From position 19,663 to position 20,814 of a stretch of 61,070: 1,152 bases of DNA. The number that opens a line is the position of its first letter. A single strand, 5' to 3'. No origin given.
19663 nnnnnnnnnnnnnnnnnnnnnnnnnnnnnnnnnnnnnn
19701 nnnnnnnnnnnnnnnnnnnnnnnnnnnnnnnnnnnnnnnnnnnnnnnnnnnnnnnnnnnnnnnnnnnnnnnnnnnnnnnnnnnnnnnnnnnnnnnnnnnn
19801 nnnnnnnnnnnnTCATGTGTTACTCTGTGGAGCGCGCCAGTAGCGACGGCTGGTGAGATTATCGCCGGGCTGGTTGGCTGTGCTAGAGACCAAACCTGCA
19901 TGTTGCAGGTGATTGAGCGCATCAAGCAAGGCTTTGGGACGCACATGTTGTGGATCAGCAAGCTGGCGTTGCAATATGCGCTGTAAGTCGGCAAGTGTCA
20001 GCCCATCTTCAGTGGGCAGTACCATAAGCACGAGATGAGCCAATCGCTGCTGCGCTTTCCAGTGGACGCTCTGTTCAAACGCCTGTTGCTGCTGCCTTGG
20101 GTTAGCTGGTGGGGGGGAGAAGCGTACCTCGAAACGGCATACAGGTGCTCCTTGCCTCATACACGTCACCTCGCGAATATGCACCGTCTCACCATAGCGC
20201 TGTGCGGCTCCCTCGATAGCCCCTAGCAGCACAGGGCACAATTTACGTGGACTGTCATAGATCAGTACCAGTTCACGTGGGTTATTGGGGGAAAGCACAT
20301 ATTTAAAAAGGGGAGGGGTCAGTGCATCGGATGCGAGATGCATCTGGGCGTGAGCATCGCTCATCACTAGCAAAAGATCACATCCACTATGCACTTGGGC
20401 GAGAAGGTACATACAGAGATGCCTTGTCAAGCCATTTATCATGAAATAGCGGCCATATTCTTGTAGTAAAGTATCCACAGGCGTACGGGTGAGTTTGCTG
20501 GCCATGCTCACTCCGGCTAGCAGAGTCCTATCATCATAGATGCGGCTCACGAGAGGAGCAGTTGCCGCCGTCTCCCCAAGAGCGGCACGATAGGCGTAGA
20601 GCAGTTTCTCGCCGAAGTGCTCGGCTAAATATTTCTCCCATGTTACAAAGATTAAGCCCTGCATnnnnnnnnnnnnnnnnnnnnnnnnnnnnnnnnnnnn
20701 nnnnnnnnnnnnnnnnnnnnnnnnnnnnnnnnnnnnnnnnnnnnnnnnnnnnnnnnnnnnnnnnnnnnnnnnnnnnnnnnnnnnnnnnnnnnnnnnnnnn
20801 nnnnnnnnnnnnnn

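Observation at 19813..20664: H-NOX heme sensor domain fused to a winged-helix-like tail: candidate one-component NO/O2-responsive regulator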

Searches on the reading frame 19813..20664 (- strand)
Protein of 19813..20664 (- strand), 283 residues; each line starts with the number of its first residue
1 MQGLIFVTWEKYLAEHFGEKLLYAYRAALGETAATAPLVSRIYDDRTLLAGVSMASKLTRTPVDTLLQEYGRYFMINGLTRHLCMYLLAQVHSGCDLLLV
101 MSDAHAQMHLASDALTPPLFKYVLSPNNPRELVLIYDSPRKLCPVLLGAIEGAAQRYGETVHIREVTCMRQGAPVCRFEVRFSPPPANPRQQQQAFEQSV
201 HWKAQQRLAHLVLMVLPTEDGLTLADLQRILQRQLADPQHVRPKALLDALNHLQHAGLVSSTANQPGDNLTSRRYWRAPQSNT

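Call 3: search_protein_families(library=pfam, proteins=[window:19813-20664:-], max_evalue=1)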
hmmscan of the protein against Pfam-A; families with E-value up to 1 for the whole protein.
window:19813-20664:- (283 aa): 2 families
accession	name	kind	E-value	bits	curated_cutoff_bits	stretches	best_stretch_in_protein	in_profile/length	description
PF07700.20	HNOB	-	1.1e-22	81.1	25.5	1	3-164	2-162/163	Haem-NO-binding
PF02830.23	V4R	-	7.6e-08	32.8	31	1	137-181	16-61/62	V4R domain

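Call 4: search_protein_families(library=ncbifam, proteins=[window:19813-20664:-], max_evalue=1)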
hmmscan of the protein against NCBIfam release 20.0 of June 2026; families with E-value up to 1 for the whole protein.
window:19813-20664:- (283 aa): 1 family
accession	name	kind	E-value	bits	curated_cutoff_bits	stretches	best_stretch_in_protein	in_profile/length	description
NF053755.1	MsvR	equivalog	0.031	14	220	1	140-180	195-236/236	transcriptional factor MsvR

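Call 5: search_solved_structures(query=window:19813-20664:-, max_evalue=10, show_alignments=4)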
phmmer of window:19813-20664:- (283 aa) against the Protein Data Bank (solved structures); distinct sequences matched with E-value up to 10: 25.
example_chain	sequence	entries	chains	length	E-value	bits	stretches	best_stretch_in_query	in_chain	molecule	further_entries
2kii_A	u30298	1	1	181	8.4e-09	38.5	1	41-179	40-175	Putative uncharacterized protein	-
4u9b_A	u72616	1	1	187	8.4e-09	38.5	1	41-180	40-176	NO-binding heme-dependent sensor protein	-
4u99_A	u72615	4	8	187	8.4e-09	38.5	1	41-180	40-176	NO-binding heme-dependent sensor protein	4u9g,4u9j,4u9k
2kil_A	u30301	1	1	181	1e-07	35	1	41-179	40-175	Putative uncharacterized protein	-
4iae_A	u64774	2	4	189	2.9e-06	30.2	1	2-181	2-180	Alr2278 protein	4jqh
4iah_A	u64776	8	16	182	3.6e-06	29.9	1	2-174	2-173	Alr2278 protein | H-NOX domain protein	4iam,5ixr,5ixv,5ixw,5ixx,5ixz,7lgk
2o09_A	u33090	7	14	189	4.3e-06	29.7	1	2-181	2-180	Alr2278 protein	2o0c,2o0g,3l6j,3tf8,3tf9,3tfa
6mx5_A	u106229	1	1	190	4.6e-06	29.6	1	2-181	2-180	Alr2278 protein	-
4fdk_A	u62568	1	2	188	7.6e-06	28.8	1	1-185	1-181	Methyl-accepting chemotaxis protein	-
1u4h_A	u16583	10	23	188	2.4e-05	27.2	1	1-185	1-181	Heme-based Methyl-accepting Chemotaxis Protein | Methyl-accepting chemotaxis protein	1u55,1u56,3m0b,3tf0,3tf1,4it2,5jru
1xbn_A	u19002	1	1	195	2.5e-05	27.1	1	1-185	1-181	Methyl-accepting chemotaxis protein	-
3tfd_A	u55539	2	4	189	2.9e-05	26.9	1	2-181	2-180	Alr2278 protein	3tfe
3tff_A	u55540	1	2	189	2.9e-05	26.9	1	2-181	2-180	Alr2278 protein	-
3nvr_A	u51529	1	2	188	4.4e-05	26.4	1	1-185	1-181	Methyl-accepting chemotaxis protein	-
6cww_A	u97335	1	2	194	4.5e-05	26.3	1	1-188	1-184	Methyl-accepting chemotaxis protein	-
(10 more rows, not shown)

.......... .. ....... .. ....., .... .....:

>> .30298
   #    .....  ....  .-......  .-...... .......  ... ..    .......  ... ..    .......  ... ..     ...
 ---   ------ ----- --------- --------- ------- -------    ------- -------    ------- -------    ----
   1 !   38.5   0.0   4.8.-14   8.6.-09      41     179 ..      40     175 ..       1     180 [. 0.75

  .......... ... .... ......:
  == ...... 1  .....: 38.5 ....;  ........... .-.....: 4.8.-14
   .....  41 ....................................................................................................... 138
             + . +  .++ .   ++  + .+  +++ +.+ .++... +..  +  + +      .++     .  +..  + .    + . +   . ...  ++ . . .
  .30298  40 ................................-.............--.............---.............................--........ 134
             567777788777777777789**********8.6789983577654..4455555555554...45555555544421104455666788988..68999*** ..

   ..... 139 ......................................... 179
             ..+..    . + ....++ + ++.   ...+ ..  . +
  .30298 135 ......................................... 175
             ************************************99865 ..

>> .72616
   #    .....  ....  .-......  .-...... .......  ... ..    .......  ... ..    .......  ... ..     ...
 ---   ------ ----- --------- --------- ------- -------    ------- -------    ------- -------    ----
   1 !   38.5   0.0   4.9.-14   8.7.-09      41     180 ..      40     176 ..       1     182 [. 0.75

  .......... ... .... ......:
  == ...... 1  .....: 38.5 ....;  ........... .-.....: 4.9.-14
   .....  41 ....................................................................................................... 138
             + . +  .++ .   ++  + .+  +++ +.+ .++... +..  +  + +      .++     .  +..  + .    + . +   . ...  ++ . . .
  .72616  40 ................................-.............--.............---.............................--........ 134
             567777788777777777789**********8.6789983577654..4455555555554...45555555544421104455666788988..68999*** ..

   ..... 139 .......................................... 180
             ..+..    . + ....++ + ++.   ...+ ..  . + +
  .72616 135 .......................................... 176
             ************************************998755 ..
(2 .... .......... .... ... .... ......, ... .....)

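Call 7: find_homologous_proteins(query=window:19813-20664:-, max_evalue=0.001)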
Query window:19813-20664:- (283 aa): 743 proteins with E <= 0.001 among 4595 candidates; the best 120 are listed.
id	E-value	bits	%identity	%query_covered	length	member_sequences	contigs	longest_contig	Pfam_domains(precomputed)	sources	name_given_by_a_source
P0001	7.7e-188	641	100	100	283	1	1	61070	PF02830.24,PF07700.21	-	-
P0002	8.2e-158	542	85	100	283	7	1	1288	PF02830.24,PF07700.21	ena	-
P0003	1.3e-150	518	81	100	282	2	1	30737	PF07700.21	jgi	jgi:hypothetical protein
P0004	1.1e-116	407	64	100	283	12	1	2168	PF02830.24,PF07700.21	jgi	jgi:hypothetical protein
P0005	2.4e-116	406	68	100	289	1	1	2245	PF02830.24,PF07700.21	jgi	jgi:hypothetical protein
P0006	1.1e-115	404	66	100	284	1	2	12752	PF02830.24,PF07700.21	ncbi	-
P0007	9.0e-115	401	65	100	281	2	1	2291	PF02830.24,PF07700.21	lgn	-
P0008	1.8e-114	400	65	99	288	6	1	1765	PF02830.24,PF07700.21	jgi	-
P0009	3.0e-114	399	65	100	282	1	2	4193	PF02830.24,PF07700.21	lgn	-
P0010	4.9e-114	398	67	99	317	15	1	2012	PF02830.24,PF07700.21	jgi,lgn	jgi:hypothetical protein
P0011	8.7e-114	398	65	100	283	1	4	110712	PF02830.24,PF07700.21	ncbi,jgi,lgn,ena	jgi:hypothetical protein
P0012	9.7e-114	398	65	99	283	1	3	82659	PF02830.24,PF07700.21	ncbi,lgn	ncbi:MAG TPA: heme NO-binding domain-containing protein [Ktedonobacteraceae bacterium]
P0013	1.1e-113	397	65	100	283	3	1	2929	PF02830.24,PF07700.21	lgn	-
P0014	2.7e-113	396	65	100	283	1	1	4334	PF02830.24,PF07700.21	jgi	jgi:Haem-NO-binding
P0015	3.1e-113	396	64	100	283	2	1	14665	PF02830.24,PF07700.21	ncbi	ncbi:MAG: hypothetical protein PVS3B3_07980 [Ktedonobacteraceae bacterium]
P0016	4.6e-113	395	65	99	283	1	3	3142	PF02830.24,PF07700.21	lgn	-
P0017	6.3e-113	395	65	99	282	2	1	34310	PF07700.21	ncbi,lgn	-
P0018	7.3e-113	395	63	100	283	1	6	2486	PF02830.24,PF07700.21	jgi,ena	jgi:hypothetical protein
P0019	1.9e-112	393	66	99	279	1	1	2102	PF02830.24,PF07700.21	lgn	-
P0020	2.1e-112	393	66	99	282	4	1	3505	PF02830.24,PF07700.21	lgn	-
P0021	2.2e-112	393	65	100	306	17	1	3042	PF02830.24,PF07700.21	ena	-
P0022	2.6e-112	393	63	100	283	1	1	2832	PF02830.24,PF07700.21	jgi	jgi:hypothetical protein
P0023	3.1e-112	393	64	100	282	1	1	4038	PF02830.24,PF07700.21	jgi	jgi:hypothetical protein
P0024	4.5e-112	392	64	100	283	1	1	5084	PF02830.24,PF07700.21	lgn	-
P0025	4.6e-112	392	67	99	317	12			PF02830.24,PF07700.21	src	-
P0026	5.8e-112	392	63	100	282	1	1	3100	PF02830.24,PF07700.21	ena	-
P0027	7.0e-112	391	65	100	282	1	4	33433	PF02830.24,PF07700.21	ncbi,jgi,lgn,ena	-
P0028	8.1e-112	391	64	100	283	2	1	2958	PF02830.24,PF07700.21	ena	-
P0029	9.0e-112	391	64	99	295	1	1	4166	PF02830.24,PF07700.21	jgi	jgi:Haem-NO-binding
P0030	9.1e-112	391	63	100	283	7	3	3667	PF02830.24,PF07700.21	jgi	jgi:hypothetical protein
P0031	1.2e-111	391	63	100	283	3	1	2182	PF02830.24,PF07700.21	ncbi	-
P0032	2.4e-111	390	63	100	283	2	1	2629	PF02830.24,PF07700.21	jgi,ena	-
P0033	2.5e-111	390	64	100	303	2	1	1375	PF02830.24,PF07700.21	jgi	-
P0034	2.8e-111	389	64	98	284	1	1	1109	PF02830.24,PF07700.21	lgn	-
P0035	4.3e-111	389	63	100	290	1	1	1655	PF07700.21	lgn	-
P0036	4.5e-111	389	63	100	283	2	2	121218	PF02830.24,PF07700.21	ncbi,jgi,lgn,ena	-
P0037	4.7e-111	389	63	100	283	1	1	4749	PF02830.24,PF07700.21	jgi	jgi:hypothetical protein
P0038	7.8e-111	388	63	100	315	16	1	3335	PF02830.24,PF07700.21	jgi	jgi:Haem-NO-binding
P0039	1.2e-110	387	64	99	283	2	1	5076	PF02830.24,PF07700.21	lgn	-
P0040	1.4e-110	387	64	99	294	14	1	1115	PF02830.24,PF07700.21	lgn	-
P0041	1.8e-110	387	64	99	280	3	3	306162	PF02830.24,PF07700.21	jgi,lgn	-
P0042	1.9e-110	387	62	100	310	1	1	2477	PF02830.24,PF07700.21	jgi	jgi:hypothetical protein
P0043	2.1e-110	387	63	100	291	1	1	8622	PF02830.24,PF07700.21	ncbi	ncbi:MAG: hypothetical protein NVS4B12_15740 [Ktedonobacteraceae bacterium]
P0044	2.1e-110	387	65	100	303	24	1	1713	PF02830.24,PF07700.21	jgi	-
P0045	2.9e-110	386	61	100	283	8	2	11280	PF02830.24,PF07700.21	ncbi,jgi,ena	-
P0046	4.3e-110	386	63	99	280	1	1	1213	PF02830.24,PF07700.21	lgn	-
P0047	4.6e-110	385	64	99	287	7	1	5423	PF02830.24,PF07700.21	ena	-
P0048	5.6e-110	385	63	100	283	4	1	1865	PF02830.24,PF07700.21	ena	-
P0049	7.1e-110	385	65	100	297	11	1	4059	PF02830.24,PF07700.21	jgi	jgi:hypothetical protein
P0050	1.1e-109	384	62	100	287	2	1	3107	PF02830.24,PF07700.21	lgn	-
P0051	1.2e-109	384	63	100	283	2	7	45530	PF02830.24,PF07700.21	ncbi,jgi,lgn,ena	-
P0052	1.6e-109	384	64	100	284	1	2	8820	PF02830.24,PF07700.21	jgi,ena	-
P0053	1.7e-109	384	62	99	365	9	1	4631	PF02830.24,PF07700.21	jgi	jgi:hypothetical protein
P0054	2.2e-109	383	63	100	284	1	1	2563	PF02830.24,PF07700.21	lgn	-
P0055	2.5e-109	383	62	100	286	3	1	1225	PF02830.24,PF07700.21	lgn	-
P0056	3.1e-109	383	64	98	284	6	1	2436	PF02830.24,PF07700.21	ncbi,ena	-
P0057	5.6e-109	382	63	100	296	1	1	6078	PF02830.24,PF07700.21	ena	-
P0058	6.7e-109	382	63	100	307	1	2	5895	PF02830.24,PF07700.21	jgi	jgi:hypothetical protein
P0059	7.0e-109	382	63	100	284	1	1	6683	PF02830.24,PF07700.21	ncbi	ncbi:MAG: hypothetical protein NVSMB27_21200 [Ktedonobacteraceae bacterium]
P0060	7.3e-109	382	63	100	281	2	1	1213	PF02830.24,PF07700.21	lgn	-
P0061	1.1e-108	381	63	100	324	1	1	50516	PF07700.21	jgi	jgi:hypothetical protein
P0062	1.7e-108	380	62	99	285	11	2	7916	PF02830.24,PF07700.21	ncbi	-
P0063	2.0e-108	380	65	99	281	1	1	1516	PF02830.24,PF07700.21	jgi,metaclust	metaclust:\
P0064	2.1e-108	380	62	99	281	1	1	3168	PF02830.24,PF07700.21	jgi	jgi:Haem-NO-binding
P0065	2.7e-108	380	62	100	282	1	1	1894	PF02830.24,PF07700.21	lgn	-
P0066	4.2e-108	379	64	99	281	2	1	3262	PF02830.24,PF07700.21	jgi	jgi:hypothetical protein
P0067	4.6e-108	379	63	100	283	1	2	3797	PF07700.21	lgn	-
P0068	5.3e-108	379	63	99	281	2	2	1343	PF02830.24,PF07700.21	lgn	-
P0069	6.1e-108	379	62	99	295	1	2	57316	PF02830.24,PF07700.21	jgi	jgi:hypothetical protein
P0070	7.1e-108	378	63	99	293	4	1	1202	PF02830.24,PF07700.21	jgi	jgi:hypothetical protein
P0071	1.7e-107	377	62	99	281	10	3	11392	PF02830.24,PF07700.21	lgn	-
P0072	2.0e-107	377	62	100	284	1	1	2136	PF02830.24,PF07700.21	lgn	-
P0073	2.4e-107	377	64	99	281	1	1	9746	PF07700.21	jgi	jgi:hypothetical protein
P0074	3.4e-107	376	63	99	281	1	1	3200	PF02830.24,PF07700.21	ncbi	-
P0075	3.8e-107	376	62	100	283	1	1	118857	PF02830.24,PF07700.21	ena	-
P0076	3.9e-107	376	62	100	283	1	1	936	PF07700.21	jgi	jgi:hypothetical protein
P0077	4.0e-107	376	60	100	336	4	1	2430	PF02830.24,PF07700.21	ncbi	-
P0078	5.3e-107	375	62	100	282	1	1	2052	PF02830.24,PF07700.21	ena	-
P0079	6.9e-107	375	62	100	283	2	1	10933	PF02830.24,PF07700.21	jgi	jgi:hypothetical protein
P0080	7.2e-107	375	60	100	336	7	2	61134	PF02830.24,PF07700.21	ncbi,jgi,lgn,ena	-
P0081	8.0e-107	375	63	100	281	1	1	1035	PF02830.24,PF07700.21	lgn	-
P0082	8.7e-107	375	63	99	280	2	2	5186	PF02830.24,PF07700.21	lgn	-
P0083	1.0e-106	374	63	99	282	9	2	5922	PF02830.24,PF07700.21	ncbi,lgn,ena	-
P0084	1.3e-106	374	61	99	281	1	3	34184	PF02830.24,PF07700.21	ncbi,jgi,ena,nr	ncbi:MAG TPA: heme NO-binding domain-containing protein [Ktedonobacteraceae bacterium]|nr:heme NO-bi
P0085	1.3e-106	374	61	99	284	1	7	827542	PF02830.24,PF07700.21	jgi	jgi:hypothetical protein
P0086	1.4e-106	374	62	100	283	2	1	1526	PF02830.24,PF07700.21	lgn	-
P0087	1.4e-106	374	62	100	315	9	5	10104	PF07700.21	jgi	-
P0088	1.6e-106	374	62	99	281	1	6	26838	PF02830.24,PF07700.21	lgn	-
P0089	1.7e-106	374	63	99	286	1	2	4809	PF02830.24,PF07700.21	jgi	jgi:hypothetical protein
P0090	1.8e-106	374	62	100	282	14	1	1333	PF02830.24,PF07700.21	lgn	-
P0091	1.9e-106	374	62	99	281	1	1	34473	PF02830.24,PF07700.21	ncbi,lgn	-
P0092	2.1e-106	373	62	100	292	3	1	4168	PF02830.24,PF07700.21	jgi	jgi:hypothetical protein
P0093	2.5e-106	373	61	99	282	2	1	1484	PF02830.24,PF07700.21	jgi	jgi:Haem-NO-binding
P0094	3.2e-106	373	62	99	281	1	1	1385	PF07700.21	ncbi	-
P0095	3.3e-106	373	62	99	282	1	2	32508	PF02830.24,PF07700.21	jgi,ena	-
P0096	4.6e-106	372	63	98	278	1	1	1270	PF02830.24,PF07700.21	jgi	jgi:hypothetical protein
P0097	4.8e-106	372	61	99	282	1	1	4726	PF02830.24,PF07700.21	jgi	jgi:hypothetical protein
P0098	5.5e-106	372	63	99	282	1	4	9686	PF02830.24,PF07700.21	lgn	-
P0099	8.3e-106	372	62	99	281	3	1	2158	PF02830.24,PF07700.21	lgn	-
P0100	9.7e-106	371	63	100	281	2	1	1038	PF02830.24,PF07700.21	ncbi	-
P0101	1.3e-105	371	62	100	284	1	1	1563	PF02830.24,PF07700.21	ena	-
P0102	1.3e-105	371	62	99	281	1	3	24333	PF02830.24,PF07700.21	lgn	-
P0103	1.4e-105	371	62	100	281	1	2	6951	PF02830.24,PF07700.21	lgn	-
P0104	1.5e-105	371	60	100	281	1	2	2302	PF02830.24,PF07700.21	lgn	-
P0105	1.6e-105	371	62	100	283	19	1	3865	PF02830.24,PF07700.21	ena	-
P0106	1.6e-105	371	61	100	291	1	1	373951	PF02830.24,PF07700.21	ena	-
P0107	1.9e-105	370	63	99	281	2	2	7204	PF02830.24,PF07700.21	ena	-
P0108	2.1e-105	370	62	99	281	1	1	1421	PF02830.24,PF07700.21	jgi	jgi:hypothetical protein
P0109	2.4e-105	370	61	100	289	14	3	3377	PF02830.24,PF07700.21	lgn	-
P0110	2.7e-105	370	60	100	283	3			PF02830.24,PF07700.21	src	-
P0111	2.7e-105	370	60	100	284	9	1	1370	PF02830.24,PF07700.21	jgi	jgi:hypothetical protein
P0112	2.8e-105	370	61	100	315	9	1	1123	PF02830.24,PF07700.21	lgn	-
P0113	3.3e-105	370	62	99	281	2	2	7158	PF02830.24,PF07700.21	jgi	-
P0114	3.8e-105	369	61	99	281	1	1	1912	PF02830.24,PF07700.21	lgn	-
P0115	4.0e-105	369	62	99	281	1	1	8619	PF02830.24,PF07700.21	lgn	-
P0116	4.7e-105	369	61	100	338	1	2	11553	PF07700.21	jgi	jgi:Haem-NO-binding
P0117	5.3e-105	369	60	100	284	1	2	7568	PF02830.24,PF07700.21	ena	-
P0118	6.3e-105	369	61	99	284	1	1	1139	PF02830.24,PF07700.21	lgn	-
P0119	6.8e-105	369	62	99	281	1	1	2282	PF02830.24,PF07700.21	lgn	-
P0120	7.9e-105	368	61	100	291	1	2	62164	PF02830.24,PF07700.21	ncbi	ncbi:MAG: hypothetical protein NVS4B11_11890 [Ktedonobacteraceae bacterium]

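Call 12: find_encoding_contigs(protein=P0085, flank=8000, max_places=2)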
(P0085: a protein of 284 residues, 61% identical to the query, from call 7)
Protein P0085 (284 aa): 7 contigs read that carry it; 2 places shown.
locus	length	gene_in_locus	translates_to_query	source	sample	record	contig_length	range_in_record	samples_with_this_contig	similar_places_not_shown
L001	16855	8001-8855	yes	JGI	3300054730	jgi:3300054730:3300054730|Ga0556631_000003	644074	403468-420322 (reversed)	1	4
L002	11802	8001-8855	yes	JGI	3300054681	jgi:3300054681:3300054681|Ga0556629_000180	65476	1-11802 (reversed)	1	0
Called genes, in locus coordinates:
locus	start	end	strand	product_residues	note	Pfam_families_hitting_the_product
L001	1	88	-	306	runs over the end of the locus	PF13490:zf-HC2 (weak)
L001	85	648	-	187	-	PF04542:Sigma70_r2, PF08281:Sigma70_r4_2, PF04545:Sigma70_r4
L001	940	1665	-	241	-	-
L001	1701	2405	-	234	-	-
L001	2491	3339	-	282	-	-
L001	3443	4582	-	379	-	PF13439:Glyco_transf_4, PF00534:Glycos_transf_1, PF13692:Glyco_trans_1_4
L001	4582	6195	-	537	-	PF13727:CoA_binding_3, PF02397:Bac_transf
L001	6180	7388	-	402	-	PF20706:GT4-conflict, PF13439:Glyco_transf_4, PF13579:Glyco_trans_4_4, PF00534:Glycos_transf_1, PF13692:Glyco_trans_1_4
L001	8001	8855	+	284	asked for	PF07700:HNOB, PF02830:V4R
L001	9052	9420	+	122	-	-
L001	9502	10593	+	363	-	-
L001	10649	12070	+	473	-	PF05406:WGR, PF13570:Beta-prop_ACSF4, PF13360:PQQ_2 (weak)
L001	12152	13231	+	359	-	PF00092:VWA, PF25106:VWA_4 (weak)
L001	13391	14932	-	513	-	PF09594:GT87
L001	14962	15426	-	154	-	-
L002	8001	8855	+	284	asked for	PF07700:HNOB, PF02830:V4R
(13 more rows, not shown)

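Call 13: find_encoding_contigs(protein=P0036, flank=8000, max_places=2)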
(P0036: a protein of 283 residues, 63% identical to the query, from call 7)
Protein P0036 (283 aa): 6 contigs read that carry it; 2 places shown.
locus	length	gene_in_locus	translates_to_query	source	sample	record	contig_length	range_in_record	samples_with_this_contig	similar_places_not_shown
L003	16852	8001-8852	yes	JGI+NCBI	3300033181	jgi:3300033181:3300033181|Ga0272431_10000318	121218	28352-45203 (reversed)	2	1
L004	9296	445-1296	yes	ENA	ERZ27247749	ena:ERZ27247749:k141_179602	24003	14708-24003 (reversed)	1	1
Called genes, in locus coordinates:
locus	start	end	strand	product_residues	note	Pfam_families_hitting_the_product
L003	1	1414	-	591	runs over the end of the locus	PF03717:PBP_dimer, PF00905:Transpeptidase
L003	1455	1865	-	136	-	PF04977:DivIC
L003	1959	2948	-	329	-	PF01795:Methyltransf_5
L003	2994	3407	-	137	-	PF02381:MraZ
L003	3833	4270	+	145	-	PF14229:DUF4332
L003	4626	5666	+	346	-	PF00753:Lactamase_B, PF21221:B_lactamase-like_C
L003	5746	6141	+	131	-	PF18291:HU-HIG, PF00216:Bac_DNA_binding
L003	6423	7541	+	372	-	PF01243:PNPOx_N (faint)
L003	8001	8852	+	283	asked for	PF07700:HNOB, PF02830:V4R (faint)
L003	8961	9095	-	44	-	-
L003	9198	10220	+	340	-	PF00676:E1_dh, PF00456:Transketolase_N (weak)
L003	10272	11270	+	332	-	PF02779:Transket_pyr, PF02780:Transketolase_C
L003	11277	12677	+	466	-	PF00364:Biotin_lipoyl, PF02817:E3_binding, PF00198:2-oxoacid_dh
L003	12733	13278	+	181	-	PF01661:Macro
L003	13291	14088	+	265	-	PF00557:Peptidase_M24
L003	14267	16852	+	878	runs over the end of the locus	PF00403:HMA, PF19803:DUF6286 (faint), PF00403:HMA, PF00122:E1-E2_ATPase, PF00702:Hydrolase, PF12710:HAD (faint), PF08282:Hydrolase_3 (faint)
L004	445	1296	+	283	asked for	PF07700:HNOB, PF02830:V4R (faint)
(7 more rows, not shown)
